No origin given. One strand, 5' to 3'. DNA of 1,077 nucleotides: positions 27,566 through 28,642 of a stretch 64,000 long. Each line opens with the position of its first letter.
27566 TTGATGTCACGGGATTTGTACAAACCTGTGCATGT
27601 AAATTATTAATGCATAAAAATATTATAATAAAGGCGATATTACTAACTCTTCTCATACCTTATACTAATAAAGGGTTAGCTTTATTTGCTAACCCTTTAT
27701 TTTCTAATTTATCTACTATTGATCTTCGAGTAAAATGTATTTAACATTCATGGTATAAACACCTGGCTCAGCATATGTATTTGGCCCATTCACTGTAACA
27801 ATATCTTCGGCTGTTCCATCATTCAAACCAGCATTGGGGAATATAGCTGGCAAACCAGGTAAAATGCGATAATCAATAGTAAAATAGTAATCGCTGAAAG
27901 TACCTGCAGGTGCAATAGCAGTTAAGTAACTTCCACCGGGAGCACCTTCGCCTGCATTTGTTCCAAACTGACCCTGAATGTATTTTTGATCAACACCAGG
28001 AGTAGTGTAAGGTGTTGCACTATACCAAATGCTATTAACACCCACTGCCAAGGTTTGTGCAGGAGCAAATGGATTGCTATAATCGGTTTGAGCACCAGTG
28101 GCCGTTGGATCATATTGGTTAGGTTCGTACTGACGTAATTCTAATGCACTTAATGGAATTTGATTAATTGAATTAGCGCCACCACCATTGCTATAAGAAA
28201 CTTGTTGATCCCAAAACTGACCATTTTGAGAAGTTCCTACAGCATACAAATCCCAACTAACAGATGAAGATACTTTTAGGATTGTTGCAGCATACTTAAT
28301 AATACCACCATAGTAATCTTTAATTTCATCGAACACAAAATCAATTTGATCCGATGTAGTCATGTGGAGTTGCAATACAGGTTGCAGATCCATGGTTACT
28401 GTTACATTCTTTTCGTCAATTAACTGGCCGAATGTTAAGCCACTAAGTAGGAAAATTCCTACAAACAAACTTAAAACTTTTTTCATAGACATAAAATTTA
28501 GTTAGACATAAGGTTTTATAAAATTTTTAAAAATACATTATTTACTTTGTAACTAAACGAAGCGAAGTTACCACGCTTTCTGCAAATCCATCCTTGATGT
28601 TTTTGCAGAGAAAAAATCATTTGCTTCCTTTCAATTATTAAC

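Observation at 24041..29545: Candidate novel chaperone-usher-like surface fibre assembly cluster in a Bacteroidota genome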

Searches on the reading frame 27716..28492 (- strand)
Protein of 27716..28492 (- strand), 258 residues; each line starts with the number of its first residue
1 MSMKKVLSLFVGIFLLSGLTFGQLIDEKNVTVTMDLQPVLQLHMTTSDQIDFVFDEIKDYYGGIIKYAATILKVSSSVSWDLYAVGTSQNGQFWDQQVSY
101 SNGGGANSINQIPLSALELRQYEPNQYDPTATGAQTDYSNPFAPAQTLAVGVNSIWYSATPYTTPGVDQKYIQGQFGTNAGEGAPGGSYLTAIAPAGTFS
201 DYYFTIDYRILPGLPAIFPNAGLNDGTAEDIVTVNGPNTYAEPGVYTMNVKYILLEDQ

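Call 3: search_protein_families(library=pfam, proteins=[window:27716-28492:-], max_evalue=1)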
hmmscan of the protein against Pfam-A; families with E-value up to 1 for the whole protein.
window:27716-28492:- (258 aa): 1 family
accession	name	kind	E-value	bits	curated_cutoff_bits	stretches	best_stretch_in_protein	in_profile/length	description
PF16398.10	DUF5007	-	0.13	12.5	25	1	89-155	88-153/289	Domain of unknown function (DUF5007)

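Call 4: search_protein_families(library=ncbifam, proteins=[window:27716-28492:-], max_evalue=1)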
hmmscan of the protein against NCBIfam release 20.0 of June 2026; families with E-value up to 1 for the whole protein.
window:27716-28492:- (258 aa): 0 families

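Call 23: find_homologous_proteins(query=window:27716-28492:-)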
Query window:27716-28492:- (258 aa): 964 proteins with E <= 0.001 among 1542 candidates; the best 120 are listed.
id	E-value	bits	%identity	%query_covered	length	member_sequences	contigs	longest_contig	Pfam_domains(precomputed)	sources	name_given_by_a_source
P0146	5.9e-167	571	100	99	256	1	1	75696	-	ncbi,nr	ncbi:MAG: hypothetical protein N2449_01765 [Bacteroidales bacterium]|nr:hypothetical protein [Bacter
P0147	2.7e-150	517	92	99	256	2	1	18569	-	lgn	-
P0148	4.8e-148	509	90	99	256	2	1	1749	-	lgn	-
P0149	5.9e-148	509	90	99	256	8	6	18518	-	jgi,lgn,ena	jgi:hypothetical protein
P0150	6.3e-148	509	89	99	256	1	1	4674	-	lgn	-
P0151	5.4e-147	506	89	99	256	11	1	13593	-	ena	-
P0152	7.0e-147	506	90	99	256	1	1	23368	-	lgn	-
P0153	5.5e-146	503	88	99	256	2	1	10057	-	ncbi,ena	-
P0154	4.4e-144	496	89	99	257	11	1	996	-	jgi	-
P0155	5.3e-142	490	87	99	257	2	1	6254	-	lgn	-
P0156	2.8e-140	484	86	99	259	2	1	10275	-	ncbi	-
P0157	5.2e-140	483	86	99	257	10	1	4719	-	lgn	-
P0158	4.7e-127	441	80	99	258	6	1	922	-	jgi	jgi:hypothetical protein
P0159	2.7e-125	435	78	99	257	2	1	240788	-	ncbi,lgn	-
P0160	1.1e-124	433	77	99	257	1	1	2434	-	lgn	-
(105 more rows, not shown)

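Call 37: find_related_loci(query=A4, collection=genome_contigs, flank=7000)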
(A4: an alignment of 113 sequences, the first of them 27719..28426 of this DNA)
Query A4 (236 aa) in genome_contigs; peptide patterns used: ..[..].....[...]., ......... (x = any residue, [..] = any of these).
188 stretches matched a pattern; 179 encode a relative of the query (tblastn E <= 1e-3); the best 80 are kept; 80 distinct loci.
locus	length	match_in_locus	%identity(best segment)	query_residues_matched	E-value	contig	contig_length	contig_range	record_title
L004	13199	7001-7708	89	1-236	1e-139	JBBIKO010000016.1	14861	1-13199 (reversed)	MAG: Bacteroidota bacterium isolate QNF170220_bin_188 NODE_3337_length_14861_cov_3.794340, whole genome shotgun sequence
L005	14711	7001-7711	89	1-236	8e-137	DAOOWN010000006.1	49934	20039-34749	MAG TPA_asm: Bacteroidales bacterium isolate AMR_MDS_2414 NODE_747_length_49934_cov_6.259107, whole genome shotgun seque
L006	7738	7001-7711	89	1-236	6e-136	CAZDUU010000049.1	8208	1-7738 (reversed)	MAG TPA_asm: uncultured Bacteroidales bacterium isolate binchicken_co20_200 genome assembly, contig: NODE_15642_length_8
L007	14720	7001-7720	78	1-236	2e-119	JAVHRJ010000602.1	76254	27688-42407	MAG: Bacteroidales bacterium isolate WB02no9_30_11 NODE_85_length_76254_cov_7.204386, whole genome shotgun sequence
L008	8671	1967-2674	73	1-236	1e-114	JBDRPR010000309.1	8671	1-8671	MAG: Bacteroidota bacterium isolate MEGAHIT-group-2.131 k141_796669, whole genome shotgun sequence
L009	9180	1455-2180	75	1-236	3e-110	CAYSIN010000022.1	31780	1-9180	MAG TPA_asm: uncultured Bacteroidales bacterium isolate binchicken_co20_354 genome assembly, contig: NODE_3010_length_31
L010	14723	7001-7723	74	1-236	7e-109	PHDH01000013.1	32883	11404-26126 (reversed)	MAG: Bacteroidetes bacterium HGW-Bacteroidetes-21 08E140C01_z5_2013_Ig3399_v2_scaffold_1074, whole genome shotgun sequen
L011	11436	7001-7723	70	1-236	5e-106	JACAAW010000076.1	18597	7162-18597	MAG: Bacteroidetes bacterium isolate Cfx2-01 MAG1_76, whole genome shotgun sequence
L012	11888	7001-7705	72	1-236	7e-105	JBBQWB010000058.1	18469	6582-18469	MAG: Bacteroidales bacterium isolate Co_metawrap_2037 Cmw_2037_k141_1835340_length_18469_cov_10.9978, whole genome shotg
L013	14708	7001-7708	70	1-236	3e-102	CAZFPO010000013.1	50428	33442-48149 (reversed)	MAG TPA_asm: uncultured Lentimicrobiaceae bacterium isolate SRP263991_co7_873 genome assembly, contig: NODE_673_length_5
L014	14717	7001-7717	68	1-236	8e-102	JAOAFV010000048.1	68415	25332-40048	MAG: Bacteroidales bacterium isolate SKW3 k141_329292, whole genome shotgun sequence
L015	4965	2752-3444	71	1-236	3e-99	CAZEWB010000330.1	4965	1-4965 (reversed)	MAG TPA_asm: uncultured Bacteroidales bacterium isolate binchicken_co220_80 genome assembly, contig: NODE_11367_length_4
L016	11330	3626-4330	66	1-236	1e-96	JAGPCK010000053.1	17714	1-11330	MAG: Bacteroidia bacterium isolate Gw_SlAct_bin_253 Gw_SlAct_7605_length_17714_cov_15.862057, whole genome shotgun seque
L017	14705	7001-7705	65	1-236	4e-96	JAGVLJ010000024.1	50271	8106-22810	MAG: Bacteroidia bacterium isolate SW_8 c_000000085974, whole genome shotgun sequence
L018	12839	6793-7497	64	1-236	6e-96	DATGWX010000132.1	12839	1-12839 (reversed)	MAG TPA_asm: Bacteroidia bacterium isolate SMAG_U10593 k141_189011, whole genome shotgun sequence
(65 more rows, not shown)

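Call 45: search_solved_structures(query=A4, max_evalue=10)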
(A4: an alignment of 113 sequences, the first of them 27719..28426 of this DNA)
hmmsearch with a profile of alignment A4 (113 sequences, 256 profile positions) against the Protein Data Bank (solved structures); distinct sequences matched with E-value up to 10: 10.
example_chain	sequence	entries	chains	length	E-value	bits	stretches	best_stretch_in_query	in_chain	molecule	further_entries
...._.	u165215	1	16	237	1.9e-66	227.4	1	22-254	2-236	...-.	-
9ikj_A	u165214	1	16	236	2.2e-65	223.9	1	22-254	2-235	TLP-1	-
4qi7_A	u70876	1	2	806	0.0019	21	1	154-228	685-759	Cellobiose dehydrogenase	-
4qi4_A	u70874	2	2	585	0.22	14.2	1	168-221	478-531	Cellobiose dehydrogenase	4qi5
4qi6_A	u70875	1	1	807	0.31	13.7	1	168-221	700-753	Cellobiose dehydrogenase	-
7edd_A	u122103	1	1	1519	1.6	11.4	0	138-207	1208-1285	C5a peptidase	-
5xya_A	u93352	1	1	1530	1.6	11.3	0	138-207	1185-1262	Chemokine protease C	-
5xxz_A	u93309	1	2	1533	1.6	11.3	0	138-207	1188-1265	Chemokine protease C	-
5xyr_A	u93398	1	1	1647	1.7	11.3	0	138-207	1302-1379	Chemokine protease C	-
31mr_B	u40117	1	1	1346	7.1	9.2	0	138-207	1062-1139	Cell envelope proteinase A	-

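Call 47: search_solved_structures(query=window:27719-28426:-, max_evalue=0.001, show_alignments=2)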
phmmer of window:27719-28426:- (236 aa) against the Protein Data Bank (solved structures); distinct sequences matched with E-value up to 0.001: 2.
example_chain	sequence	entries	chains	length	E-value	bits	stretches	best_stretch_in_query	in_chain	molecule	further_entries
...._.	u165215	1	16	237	4.8e-47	163.6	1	2-234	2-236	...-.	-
9ikj_A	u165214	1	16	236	1.4e-46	162.1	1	2-234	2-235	TLP-1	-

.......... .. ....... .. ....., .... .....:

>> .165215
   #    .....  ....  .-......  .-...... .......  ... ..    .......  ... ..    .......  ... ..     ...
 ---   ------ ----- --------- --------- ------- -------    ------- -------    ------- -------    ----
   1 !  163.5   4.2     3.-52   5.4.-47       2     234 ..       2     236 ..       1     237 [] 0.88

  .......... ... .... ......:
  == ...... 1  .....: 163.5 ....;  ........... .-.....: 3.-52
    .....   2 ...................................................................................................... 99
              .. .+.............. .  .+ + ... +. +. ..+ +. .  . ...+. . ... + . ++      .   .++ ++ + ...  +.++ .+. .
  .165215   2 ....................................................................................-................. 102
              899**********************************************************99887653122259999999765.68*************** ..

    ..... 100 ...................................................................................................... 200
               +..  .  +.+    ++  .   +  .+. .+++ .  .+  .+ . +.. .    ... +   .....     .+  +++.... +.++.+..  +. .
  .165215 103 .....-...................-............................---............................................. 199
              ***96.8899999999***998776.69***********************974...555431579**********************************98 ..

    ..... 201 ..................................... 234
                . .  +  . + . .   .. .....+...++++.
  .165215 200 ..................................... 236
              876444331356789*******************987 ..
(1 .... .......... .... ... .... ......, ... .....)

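Call 51: predict_structure(alignment_id=A4)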
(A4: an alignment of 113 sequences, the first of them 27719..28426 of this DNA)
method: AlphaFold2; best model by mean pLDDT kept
length: 236 residues; sequences in the alignment: 113
mean_pLDDT: 89.0   pTM: 0.85
mean pLDDT of the five models: 89.0, 84.4, 83.2, 82.0, 81.6
residues with pLDDT >= 90: 154; 70-90: 69; 50-70: 12; < 50: 1
segments of 3 or more residues with pLDDT < 50: none
pLDDT, mean of each block of 10 residues (from residue 1): 71 79 85 70 88 92 92 89 83 96 93 95 93 95 95 92 88 81 94 93 97 94 94 83
secondary structure, 60 per line:
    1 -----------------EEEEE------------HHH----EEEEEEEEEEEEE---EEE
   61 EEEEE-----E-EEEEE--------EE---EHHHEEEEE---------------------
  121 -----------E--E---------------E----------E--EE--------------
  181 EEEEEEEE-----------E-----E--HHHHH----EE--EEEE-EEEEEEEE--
elements in order: E18-22 E42-54 E58-65 E73-77 E95-99 E181-188 H209-213 E222-225 E227-234

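Call 58: fold_search(model_id=the predicted structure, library=pdb)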
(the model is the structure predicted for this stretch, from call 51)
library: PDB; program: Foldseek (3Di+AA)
matches with E <= 10: 122; with E <= 0.001: 2
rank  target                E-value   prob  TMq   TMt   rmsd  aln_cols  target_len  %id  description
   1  9ikj_A                4.6e-21  1.00  0.86  0.86   2.6       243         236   39  Cryo-EM structure of TLP-1a (released 2024-11-13)
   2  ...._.                1.2e-20  1.00  0.87  0.87   2.7       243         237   39  Cryo-EM structure of TLP-1b (released 2024-11-13)
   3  4y2l_D                2.0e-02  0.97  0.32  0.47  15.2       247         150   10  Structure of CFA/I pili major subunit CfaB trimer (released 2016-08-10)
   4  8aur_A                4.3e-02  0.69  0.35  0.36   9.7       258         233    8  Cryo-EM structure of a TasA fibre (released 2022-11-30)
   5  4y2l_A                1.9e-01  0.72  0.34  0.50  13.1       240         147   10  Structure of CFA/I pili major subunit CfaB trimer (released 2016-08-10)
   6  8k2f                  2.3e-01  0.16  0.25  0.14  13.5       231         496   12  Crystal structure of Group 1 oligosaccharide-releasing beta-N-acetylgalactosaminidase NgaCa from Cohnella abietis, apo 1 (released 2024-04-24)
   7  5fqf_A                3.2e-01  0.20  0.27  0.13  12.7       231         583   10  The details of glycolipid glycan hydrolysis by the structural analysis of a family 123 glycoside hydrolase from Clostr (released 2016-03-30)
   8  8k2g_A                3.8e-01  0.10  0.22  0.12  13.8       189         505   12  Crystal structure of Group 1 Oligosaccharide-releasing beta-N-acetylgalactosaminidase NgaCa from Cohnella abietis, apo (released 2024-04-24)
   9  5fqe_A                5.0e-01  0.15  0.26  0.13  12.8       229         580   10  The details of glycolipid glycan hydrolysis by the structural analysis of a family 123 glycoside hydrolase from Clostr (released 2016-03-30)
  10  5fqe_B                6.0e-01  0.14  0.26  0.13  13.7       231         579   11  The details of glycolipid glycan hydrolysis by the structural analysis of a family 123 glycoside hydrolase from Clostr (released 2016-03-30)
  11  8eht_B                6.0e-01  0.13  0.24  0.31  15.2       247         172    9  Cryo-EM reconstruction of the CS20 bacterial adhesion pili (released 2023-03-22)
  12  2j2z_B                8.4e-01  0.15  0.28  0.39   9.3       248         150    9  X-Ray Structure of the Chaperone PapD in complex with the Pilus terminator subunit PapH at 2.3 Angstrom resolution (released 2006-11-08)
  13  2uy6_B                8.4e-01  0.15  0.29  0.40   8.4       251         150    8  Crystal structure of the P pilus rod subunit PapA (released 2007-05-29)
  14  2xg4_B                8.4e-01  0.14  0.27  0.38   9.2       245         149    9  E. coli P pilus chaperone-subunit complex PapD-PapH bound to pilus biogenesis inhibitor, pilicide 2c (released 2010-07-14)
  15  2wmp_B                8.8e-01  0.13  0.25  0.40  10.0       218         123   10  Structure of the E. coli chaperone PapD in complex with the pilin domain of the PapGII adhesin (released 2010-08-25)
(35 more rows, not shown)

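Call 86: search_protein_families(library=pfam, alignment_id=A4, max_evalue=1)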
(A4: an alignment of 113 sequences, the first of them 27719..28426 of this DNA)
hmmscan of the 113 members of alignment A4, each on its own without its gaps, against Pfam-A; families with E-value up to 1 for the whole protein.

A. member 1, window:27719-28426:- (236 aa): 1 family
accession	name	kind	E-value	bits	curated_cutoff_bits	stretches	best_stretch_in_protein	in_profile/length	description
PF16398.10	DUF5007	-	0.11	12.7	25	1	67-133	88-153/289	Domain of unknown function (DUF5007)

B. families by the number of members that match (of 113 scanned): 20 families
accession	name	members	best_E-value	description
PF02042.20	RWP-RK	12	0.033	RWP-RK domain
PF24153.1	Meg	9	0.11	Maternally expressed gene family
PF05317.16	Thermopsin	3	0.0036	Thermopsin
PF08980.16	DUF1883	2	0.029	Domain of unknown function (DUF1883)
PF02361.21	CbiQ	2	0.047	Cobalt transport protein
PF22612.2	GH113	2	0.16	Glycoside Hydrolase Family 113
PF17259.7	DUF5325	2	0.2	Family of unknown function (DUF5325)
PF08139.17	LPAM_1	2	0.26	Prokaryotic membrane lipoprotein lipid attachment site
PF05382.19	Amidase_5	1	0.01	Bacteriophage peptidoglycan hydrolase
PF16398.10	DUF5007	1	0.11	Domain of unknown function (DUF5007)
PF18115.7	Tudor_3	1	0.14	DNA repair protein Crb2 Tudor domain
PF06706.16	CTV_P6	1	0.15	Citrus tristeza virus 6-kDa protein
PF11639.14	HapK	1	0.15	REDY-like protein HapK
PF13496.11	DUF4120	1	0.2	Domain of unknown function (DUF4120)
PF13964.12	Kelch_6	1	0.25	Kelch motif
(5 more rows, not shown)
